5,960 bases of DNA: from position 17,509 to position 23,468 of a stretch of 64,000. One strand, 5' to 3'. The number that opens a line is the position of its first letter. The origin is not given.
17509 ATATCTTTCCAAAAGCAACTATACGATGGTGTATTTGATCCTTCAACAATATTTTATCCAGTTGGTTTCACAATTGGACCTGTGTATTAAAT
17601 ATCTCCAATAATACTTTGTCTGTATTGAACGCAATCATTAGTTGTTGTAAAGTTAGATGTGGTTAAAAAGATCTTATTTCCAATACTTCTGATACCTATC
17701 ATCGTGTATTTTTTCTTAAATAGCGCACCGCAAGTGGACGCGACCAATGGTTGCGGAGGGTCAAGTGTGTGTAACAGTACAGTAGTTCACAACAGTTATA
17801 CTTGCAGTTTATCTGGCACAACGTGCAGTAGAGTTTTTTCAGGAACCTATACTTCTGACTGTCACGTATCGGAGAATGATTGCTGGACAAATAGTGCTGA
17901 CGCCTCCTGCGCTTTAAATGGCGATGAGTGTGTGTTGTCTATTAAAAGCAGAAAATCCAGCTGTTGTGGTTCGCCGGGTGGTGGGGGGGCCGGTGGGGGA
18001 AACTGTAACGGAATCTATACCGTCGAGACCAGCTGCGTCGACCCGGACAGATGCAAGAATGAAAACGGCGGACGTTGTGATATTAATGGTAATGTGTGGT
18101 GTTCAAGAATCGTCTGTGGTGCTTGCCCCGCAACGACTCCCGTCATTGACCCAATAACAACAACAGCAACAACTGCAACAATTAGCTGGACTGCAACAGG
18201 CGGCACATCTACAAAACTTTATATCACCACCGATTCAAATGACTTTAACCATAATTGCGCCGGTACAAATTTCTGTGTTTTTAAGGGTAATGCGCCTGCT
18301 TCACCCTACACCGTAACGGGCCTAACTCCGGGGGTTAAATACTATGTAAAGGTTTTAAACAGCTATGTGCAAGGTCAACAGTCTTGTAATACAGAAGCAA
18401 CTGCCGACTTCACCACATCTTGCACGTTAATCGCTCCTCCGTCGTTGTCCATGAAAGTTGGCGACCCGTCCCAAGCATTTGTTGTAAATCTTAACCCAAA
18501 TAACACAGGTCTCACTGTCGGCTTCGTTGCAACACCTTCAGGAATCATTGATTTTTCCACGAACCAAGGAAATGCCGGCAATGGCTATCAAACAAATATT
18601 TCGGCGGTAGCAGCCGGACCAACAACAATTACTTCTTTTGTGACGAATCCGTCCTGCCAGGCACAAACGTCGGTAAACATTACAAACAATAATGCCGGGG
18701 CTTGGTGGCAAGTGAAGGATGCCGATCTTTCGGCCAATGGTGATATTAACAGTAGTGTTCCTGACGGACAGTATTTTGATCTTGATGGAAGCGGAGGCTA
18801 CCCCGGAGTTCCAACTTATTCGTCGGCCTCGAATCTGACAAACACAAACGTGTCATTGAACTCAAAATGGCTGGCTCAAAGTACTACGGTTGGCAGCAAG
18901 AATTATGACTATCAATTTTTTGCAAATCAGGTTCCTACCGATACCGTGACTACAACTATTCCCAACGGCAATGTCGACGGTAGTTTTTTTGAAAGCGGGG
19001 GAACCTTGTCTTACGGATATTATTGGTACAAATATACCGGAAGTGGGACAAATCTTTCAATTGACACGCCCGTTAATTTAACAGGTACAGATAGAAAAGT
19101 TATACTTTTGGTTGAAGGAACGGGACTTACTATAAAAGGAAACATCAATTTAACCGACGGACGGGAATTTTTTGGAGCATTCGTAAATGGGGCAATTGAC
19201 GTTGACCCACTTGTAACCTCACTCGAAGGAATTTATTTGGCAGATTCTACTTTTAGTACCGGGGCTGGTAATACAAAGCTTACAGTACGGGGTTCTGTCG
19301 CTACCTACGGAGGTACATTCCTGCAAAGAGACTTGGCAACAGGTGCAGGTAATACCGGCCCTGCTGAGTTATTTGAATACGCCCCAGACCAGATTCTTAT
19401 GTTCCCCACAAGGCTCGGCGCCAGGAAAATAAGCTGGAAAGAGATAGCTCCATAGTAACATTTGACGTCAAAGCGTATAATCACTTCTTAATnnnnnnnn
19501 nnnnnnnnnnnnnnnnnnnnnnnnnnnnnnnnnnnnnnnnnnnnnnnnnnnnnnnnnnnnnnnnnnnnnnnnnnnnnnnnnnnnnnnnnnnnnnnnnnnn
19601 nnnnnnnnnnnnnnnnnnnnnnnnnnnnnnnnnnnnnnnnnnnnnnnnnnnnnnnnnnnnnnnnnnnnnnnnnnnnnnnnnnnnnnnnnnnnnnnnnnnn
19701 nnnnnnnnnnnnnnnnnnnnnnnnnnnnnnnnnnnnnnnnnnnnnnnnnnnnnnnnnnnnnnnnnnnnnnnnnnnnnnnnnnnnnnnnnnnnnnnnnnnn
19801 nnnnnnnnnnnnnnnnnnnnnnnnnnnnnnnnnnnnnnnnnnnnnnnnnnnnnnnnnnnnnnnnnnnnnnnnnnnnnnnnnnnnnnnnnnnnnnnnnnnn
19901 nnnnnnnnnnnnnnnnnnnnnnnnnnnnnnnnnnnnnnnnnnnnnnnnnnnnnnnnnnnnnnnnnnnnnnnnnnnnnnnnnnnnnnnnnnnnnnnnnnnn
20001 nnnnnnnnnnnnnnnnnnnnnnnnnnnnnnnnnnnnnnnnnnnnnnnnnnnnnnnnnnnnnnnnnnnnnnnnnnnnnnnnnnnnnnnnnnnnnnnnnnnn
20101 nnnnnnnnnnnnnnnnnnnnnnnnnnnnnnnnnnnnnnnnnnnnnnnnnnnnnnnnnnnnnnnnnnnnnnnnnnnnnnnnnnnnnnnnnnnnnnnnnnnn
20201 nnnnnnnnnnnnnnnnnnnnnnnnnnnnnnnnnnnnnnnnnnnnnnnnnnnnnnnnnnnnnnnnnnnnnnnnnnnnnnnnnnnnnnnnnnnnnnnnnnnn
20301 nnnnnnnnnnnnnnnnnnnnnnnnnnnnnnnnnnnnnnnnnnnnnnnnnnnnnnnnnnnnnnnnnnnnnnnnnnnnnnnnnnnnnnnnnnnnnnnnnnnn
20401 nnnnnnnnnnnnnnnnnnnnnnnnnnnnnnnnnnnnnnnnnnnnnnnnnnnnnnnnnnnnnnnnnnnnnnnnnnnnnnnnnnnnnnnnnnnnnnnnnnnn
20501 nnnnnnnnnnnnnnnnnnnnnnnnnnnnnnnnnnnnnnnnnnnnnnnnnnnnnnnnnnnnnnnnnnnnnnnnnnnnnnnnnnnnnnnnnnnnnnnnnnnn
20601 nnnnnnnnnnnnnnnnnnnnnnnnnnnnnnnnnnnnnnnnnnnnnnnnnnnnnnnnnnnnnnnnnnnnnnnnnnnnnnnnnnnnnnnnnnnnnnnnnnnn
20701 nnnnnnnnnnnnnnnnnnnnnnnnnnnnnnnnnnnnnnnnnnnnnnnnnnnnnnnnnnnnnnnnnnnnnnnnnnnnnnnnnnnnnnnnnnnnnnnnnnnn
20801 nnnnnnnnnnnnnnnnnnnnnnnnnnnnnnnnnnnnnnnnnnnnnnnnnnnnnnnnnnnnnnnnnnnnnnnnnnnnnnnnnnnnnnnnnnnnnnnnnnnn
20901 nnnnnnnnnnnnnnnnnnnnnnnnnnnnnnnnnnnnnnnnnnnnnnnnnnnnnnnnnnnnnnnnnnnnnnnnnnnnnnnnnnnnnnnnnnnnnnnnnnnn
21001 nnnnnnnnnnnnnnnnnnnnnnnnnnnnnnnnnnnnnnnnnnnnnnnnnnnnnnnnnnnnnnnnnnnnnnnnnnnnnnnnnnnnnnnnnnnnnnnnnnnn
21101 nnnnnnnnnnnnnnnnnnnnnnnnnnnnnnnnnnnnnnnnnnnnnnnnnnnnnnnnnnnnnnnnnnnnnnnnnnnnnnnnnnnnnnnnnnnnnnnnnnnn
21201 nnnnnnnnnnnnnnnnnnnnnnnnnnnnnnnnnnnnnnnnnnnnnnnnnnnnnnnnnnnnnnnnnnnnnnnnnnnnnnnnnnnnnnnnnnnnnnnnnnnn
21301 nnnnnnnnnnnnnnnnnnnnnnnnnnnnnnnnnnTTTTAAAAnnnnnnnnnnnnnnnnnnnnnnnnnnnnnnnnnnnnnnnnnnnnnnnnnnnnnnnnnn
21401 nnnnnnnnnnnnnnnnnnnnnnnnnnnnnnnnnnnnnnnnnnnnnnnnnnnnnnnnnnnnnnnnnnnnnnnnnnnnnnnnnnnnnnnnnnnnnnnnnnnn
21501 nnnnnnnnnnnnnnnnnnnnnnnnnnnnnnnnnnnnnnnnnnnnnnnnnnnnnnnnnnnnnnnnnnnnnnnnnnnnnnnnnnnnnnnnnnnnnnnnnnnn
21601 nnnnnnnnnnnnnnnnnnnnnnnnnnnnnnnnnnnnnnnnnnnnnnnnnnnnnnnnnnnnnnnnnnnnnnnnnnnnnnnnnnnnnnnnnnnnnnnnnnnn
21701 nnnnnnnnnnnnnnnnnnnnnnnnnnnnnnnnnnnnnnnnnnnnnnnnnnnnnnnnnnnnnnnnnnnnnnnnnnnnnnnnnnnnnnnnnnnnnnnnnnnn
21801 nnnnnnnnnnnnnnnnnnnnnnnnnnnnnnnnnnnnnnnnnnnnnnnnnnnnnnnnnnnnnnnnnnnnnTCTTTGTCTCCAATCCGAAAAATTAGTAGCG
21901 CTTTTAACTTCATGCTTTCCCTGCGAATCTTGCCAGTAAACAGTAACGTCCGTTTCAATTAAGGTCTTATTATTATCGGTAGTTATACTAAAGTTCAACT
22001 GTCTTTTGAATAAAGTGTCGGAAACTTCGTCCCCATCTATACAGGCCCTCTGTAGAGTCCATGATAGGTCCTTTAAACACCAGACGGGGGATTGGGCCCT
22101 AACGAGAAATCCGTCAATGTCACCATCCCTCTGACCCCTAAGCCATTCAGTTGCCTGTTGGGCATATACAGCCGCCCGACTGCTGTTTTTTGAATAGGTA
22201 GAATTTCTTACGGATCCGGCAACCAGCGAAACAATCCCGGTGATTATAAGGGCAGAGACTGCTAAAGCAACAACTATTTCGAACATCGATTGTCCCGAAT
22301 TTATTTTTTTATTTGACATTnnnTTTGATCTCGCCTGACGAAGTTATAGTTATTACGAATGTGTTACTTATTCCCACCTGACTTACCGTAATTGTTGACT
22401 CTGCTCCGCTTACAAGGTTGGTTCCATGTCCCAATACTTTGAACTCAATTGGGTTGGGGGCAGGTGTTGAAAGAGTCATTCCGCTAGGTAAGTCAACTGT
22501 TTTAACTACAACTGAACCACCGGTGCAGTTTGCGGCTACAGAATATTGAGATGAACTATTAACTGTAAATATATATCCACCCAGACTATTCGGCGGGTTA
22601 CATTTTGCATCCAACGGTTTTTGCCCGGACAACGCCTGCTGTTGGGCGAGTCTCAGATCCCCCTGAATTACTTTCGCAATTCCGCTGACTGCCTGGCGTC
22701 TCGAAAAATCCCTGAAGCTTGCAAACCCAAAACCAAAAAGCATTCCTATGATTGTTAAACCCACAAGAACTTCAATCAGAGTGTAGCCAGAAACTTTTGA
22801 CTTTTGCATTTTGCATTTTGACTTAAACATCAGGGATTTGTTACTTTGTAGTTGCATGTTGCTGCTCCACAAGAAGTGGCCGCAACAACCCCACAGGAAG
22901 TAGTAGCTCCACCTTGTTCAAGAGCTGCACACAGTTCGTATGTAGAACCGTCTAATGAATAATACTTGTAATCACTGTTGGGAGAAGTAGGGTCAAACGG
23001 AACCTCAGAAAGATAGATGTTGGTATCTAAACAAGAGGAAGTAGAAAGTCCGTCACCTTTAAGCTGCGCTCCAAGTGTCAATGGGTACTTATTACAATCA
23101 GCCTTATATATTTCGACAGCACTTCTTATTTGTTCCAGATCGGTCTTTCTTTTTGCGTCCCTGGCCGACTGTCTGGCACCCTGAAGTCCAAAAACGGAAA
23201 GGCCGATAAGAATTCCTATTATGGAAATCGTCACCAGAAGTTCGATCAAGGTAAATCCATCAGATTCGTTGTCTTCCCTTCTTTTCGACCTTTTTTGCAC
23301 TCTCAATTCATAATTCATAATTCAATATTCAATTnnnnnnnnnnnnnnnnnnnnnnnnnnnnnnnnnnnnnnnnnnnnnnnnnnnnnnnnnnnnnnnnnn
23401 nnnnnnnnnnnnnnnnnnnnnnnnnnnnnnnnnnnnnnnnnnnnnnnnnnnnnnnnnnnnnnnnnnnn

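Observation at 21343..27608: Array of ten pilin-like genes plus the prepilin peptidase in one minus-strand cluster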

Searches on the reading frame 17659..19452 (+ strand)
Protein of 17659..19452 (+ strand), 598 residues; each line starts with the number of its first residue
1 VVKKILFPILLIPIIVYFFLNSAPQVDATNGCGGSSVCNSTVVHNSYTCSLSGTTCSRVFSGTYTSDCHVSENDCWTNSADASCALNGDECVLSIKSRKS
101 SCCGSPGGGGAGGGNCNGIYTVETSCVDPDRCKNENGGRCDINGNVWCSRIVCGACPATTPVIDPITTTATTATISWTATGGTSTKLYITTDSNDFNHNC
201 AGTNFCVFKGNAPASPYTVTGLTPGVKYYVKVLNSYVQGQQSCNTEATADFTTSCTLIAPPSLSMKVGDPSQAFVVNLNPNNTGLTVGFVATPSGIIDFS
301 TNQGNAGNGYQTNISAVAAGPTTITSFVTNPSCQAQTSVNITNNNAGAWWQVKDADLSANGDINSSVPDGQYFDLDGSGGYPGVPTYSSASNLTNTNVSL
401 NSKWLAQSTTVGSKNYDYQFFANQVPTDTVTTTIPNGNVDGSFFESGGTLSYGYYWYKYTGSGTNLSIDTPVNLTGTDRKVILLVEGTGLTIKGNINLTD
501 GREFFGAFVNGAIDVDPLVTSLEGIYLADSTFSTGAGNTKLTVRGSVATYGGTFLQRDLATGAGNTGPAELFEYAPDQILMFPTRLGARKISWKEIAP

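Call 9: search_protein_families(library=pfam, max_evalue=0.001, proteins=[window:17659-19452:+])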
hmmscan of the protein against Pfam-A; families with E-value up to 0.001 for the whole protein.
window:17659-19452:+ (598 aa): 1 family
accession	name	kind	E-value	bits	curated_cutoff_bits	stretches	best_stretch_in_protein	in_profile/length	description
PF00041.27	fn3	-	1.1e-05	25.9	25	1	168-239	11-73/84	Fibronectin type III domain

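Call 79: search_protein_families(library=ncbifam, max_evalue=0.01, proteins=[window:17659-19452:+])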
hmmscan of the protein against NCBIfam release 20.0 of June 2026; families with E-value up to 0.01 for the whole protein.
window:17659-19452:+ (598 aa): 1 family
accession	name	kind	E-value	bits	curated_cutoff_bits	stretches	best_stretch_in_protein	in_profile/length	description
NF041766.1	choice_anch_U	domain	0.0013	19.6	32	1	290-378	5-79/92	choice-of-anchor U domain-containing protein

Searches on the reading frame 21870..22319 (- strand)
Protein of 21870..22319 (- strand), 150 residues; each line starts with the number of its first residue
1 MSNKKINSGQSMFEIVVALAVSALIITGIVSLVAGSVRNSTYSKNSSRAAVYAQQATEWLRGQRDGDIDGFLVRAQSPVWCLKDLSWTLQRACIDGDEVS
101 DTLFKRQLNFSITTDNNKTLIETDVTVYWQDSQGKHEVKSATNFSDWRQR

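Call 6: search_protein_families(library=pfam, max_evalue=0.01, proteins=[window:21870-22319:-])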
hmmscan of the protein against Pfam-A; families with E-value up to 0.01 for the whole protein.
window:21870-22319:- (150 aa): 0 families

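Call 7: search_protein_families(library=ncbifam, max_evalue=0.01, proteins=[window:21870-22319:-])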
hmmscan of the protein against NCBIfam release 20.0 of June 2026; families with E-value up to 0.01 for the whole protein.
window:21870-22319:- (150 aa): 3 families
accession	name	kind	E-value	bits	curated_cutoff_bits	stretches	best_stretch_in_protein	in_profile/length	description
NF047828.1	T3SSXpsI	equivalog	5.5e-06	26.4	150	1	9-57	3-51/132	type II secretion system protein XpsI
NF041013.1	T4P_ComGE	equivalog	0.00047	20.2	49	1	7-58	3-54/83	competence type IV pilus minor pilin ComGE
TIGR02523.1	type_IV_pilV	equivalog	0.0014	19.2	52.2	1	8-65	2-59/139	type IV pilus modification protein PilV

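Call 46: search_solved_structures(query=A3, max_evalue=1)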
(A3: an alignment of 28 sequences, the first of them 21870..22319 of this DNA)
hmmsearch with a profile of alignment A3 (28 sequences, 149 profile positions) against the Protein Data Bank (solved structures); distinct sequences matched with E-value up to 1: 1.
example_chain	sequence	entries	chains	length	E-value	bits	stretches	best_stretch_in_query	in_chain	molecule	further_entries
8uhf_A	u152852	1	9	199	0.34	13.9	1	11-44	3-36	Toxin co-regulated pilin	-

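Call 48: search_protein_families(library=pfam, alignment_id=A3, max_evalue=0.05)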
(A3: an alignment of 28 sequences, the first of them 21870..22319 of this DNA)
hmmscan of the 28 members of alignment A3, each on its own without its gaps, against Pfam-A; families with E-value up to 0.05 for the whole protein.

A. member 1, window:21870-22319:- (150 aa): 0 families

B. families by the number of members that match (of 28 scanned): 5 families
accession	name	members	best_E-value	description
PF07963.17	N_methyl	20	2.5e-05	Prokaryotic N-terminal methylation motif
PF03637.22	Mob1_phocein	1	0.00094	Mob1/phocein family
PF15879.10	MWFE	1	0.042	NADH-ubiquinone oxidoreductase MWFE subunit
PF19235.5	DUF5888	1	0.043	Domain of unknown function (DUF5888)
PF07403.16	DUF1505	1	0.047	Protein of unknown function (DUF1505)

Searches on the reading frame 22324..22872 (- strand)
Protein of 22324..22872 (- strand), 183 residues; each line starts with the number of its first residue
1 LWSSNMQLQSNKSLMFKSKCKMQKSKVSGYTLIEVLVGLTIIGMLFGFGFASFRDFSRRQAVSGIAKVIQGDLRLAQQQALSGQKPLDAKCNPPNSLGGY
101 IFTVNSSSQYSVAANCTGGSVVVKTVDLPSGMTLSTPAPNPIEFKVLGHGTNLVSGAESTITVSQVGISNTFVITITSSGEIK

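Call 6: search_protein_families(library=pfam, max_evalue=0.01, proteins=[window:22324-22872:-])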
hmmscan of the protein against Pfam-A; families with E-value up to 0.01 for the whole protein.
window:22324-22872:- (183 aa): 2 families
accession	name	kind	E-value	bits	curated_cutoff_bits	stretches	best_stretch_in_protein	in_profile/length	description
PF07963.17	N_methyl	-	2.1e-06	27.5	21.2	1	25-48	2-25/27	Prokaryotic N-terminal methylation motif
PF12019.13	GspH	-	0.0013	19.7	21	1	69-180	5-108/108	Type II transport protein GspH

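Call 7: search_protein_families(library=ncbifam, max_evalue=0.01, proteins=[window:22324-22872:-])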
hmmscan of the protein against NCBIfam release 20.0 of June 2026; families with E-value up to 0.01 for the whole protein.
window:22324-22872:- (183 aa): 7 families
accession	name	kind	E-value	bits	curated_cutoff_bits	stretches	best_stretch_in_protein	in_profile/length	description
TIGR01708.2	typeII_sec_gspH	equivalog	4.6e-07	30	80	1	28-82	2-56/169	type II secretion system minor pseudopilin GspH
NF040982.1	ComGD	equivalog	2.2e-05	24.9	70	1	28-94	2-68/139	competence type IV pilus minor pilin ComGD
NF007800.0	PRK10506.1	equivalog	4.6e-05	23.3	158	1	24-80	5-61/163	prepilin peptidase-dependent protein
TIGR02532.1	IV_pilin_GFxxxE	domain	0.00014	21.5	16.3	1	28-49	2-23/24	prepilin-type N-terminal cleavage/methylation domain-containing protein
NF007862.0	PRK10574.1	equivalog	0.0013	18.9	138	1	26-65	3-42/145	prepilin peptidase-dependent pilin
NF041013.1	T4P_ComGE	equivalog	0.0087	16.1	49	0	26-46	2-22/83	competence type IV pilus minor pilin ComGE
TIGR01710.1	typeII_sec_gspG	equivalog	0.0088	16.1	88.85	1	28-52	1-25/134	type II secretion system major pseudopilin GspG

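Call 45: search_solved_structures(query=A2, max_evalue=1)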
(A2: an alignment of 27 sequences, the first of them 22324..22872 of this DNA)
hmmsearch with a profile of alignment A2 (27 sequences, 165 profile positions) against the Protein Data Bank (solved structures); distinct sequences matched with E-value up to 1: 20.
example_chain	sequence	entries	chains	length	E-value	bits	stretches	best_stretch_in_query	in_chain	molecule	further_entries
9egp_A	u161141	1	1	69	6.6e-06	29.2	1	4-48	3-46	Geopilin domain 1 protein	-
9laa_A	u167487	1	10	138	9.2e-06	28.8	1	4-59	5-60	Type IV pilin protein PilA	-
7tgg_A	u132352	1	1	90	2.6e-05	27.3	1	4-63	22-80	Geopilin domain 1 protein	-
9lab_B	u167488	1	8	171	6.4e-05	26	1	7-86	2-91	MSHA major pilin subunit MshA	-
6gv9_A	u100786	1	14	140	8.7e-05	25.6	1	12-49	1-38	Prepilin peptidase-dependent protein D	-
5kua_A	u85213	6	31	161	0.00032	23.8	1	12-103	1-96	pilin | Neisseria meningitidis PilE variant SB-GATDH | Neisseria meningitidis PilE, SB-DATDH variant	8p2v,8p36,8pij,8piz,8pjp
8p3b_A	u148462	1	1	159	0.00056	23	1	12-69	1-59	Fimbrial protein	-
2hi2_A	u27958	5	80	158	0.00057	23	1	12-70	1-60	Fimbrial protein | PilA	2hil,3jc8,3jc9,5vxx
1ay2_A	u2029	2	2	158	0.00071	22.6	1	12-63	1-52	TYPE 4 PILIN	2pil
2m7g_A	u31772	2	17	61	0.0032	20.5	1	12-63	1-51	Geopilin domain 1 protein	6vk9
8tum_e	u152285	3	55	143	0.0052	19.8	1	12-64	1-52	Type IV major pilin protein PilA | Pilin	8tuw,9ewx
1oqw_A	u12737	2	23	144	0.0073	19.3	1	12-64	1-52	Fimbrial protein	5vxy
8tj2_C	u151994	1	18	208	0.012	18.6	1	12-61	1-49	Type IV major pilin protein PilA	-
3sok_A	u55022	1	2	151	0.022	17.8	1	12-46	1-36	Fimbrial protein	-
8tob_GA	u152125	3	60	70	0.023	17.7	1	13-60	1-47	Fimbrial protein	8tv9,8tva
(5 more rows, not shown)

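Call 50: search_protein_families(library=pfam, alignment_id=A2, max_evalue=0.05)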
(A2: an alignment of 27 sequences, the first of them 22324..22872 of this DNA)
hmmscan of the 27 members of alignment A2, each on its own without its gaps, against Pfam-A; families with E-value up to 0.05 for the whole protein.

A. member 1, window:22324-22872:- (183 aa): 2 families
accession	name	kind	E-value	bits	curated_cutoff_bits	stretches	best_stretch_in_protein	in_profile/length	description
PF07963.17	N_methyl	-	2.1e-06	27.5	21.2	1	25-48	2-25/27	Prokaryotic N-terminal methylation motif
PF12019.13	GspH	-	0.0013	19.7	21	1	69-180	5-108/108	Type II transport protein GspH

B. families by the number of members that match (of 27 scanned): 6 families
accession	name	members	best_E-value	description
PF07963.17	N_methyl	27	8.3e-09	Prokaryotic N-terminal methylation motif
PF12019.13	GspH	13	3.1e-06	Type II transport protein GspH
PF25231.1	DUF7847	1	3.8e-05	Domain of unknown function (DUF7847)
PF00963.24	Cohesin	1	0.0079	Cohesin domain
PF07012.17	Curlin_rpt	1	0.036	Curlin associated repeat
PF03453.22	MoeA_N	1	0.037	MoeA N-terminal region (domain I and II)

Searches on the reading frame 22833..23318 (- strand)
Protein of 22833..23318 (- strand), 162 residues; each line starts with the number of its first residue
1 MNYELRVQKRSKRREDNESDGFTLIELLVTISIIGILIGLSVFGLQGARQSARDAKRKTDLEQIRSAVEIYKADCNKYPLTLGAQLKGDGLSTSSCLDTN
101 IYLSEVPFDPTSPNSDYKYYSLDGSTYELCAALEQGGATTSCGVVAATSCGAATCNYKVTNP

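Call 6: search_protein_families(library=pfam, max_evalue=0.01, proteins=[window:22833-23318:-])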
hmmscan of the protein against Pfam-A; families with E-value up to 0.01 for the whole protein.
window:22833-23318:- (162 aa): 2 families
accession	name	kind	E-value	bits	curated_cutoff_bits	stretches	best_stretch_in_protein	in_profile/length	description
PF07963.17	N_methyl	-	3.3e-07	30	21.2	1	21-40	6-25/27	Prokaryotic N-terminal methylation motif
PF08334.16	T2SSG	-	4.8e-05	23.8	21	1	48-131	5-89/108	Type II secretion system (T2SS), protein G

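Call 7: search_protein_families(library=ncbifam, max_evalue=0.01, proteins=[window:22833-23318:-])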
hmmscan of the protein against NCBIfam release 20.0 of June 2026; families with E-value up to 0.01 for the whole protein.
window:22833-23318:- (162 aa): 10 families
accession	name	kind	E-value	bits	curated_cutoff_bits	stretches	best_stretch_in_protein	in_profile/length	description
TIGR01710.1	typeII_sec_gspG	equivalog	1.6e-12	47.6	88.85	1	21-120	2-102/134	type II secretion system major pseudopilin GspG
TIGR02532.1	IV_pilin_GFxxxE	domain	6.6e-07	28.9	16.3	1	21-40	3-22/24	prepilin-type N-terminal cleavage/methylation domain-containing protein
TIGR01708.2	typeII_sec_gspH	equivalog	7.8e-07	29.2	80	1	20-87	2-66/169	type II secretion system minor pseudopilin GspH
NF040999.1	pilin_ComGC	equivalog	2e-06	27.9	75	1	20-83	2-64/84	competence type IV pilus major pilin ComGC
NF007800.0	PRK10506.1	equivalog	7.1e-05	22.7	158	1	16-78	5-64/163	prepilin peptidase-dependent protein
NF007862.0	PRK10574.1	equivalog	0.0001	22.4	138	1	19-70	4-55/145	prepilin peptidase-dependent pilin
NF041775.1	typeIV_PilA_Myxo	equivalog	0.00017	21.7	400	1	18-78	9-69/214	type IV pilin protein PilA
TIGR02596.1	TIGR02596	subfamily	0.00028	21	70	1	22-55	1-34/196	Verru_Chthon cassette protein D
TIGR02599.1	TIGR02599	subfamily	0.00068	19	256.5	1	21-73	1-51/361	Verru_Chthon cassette protein C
NF038304.1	EPS_HpsC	equivalog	0.0014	18.2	200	1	3-70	5-72/318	hormogonium polysaccharide secretion pseudopilin HpsC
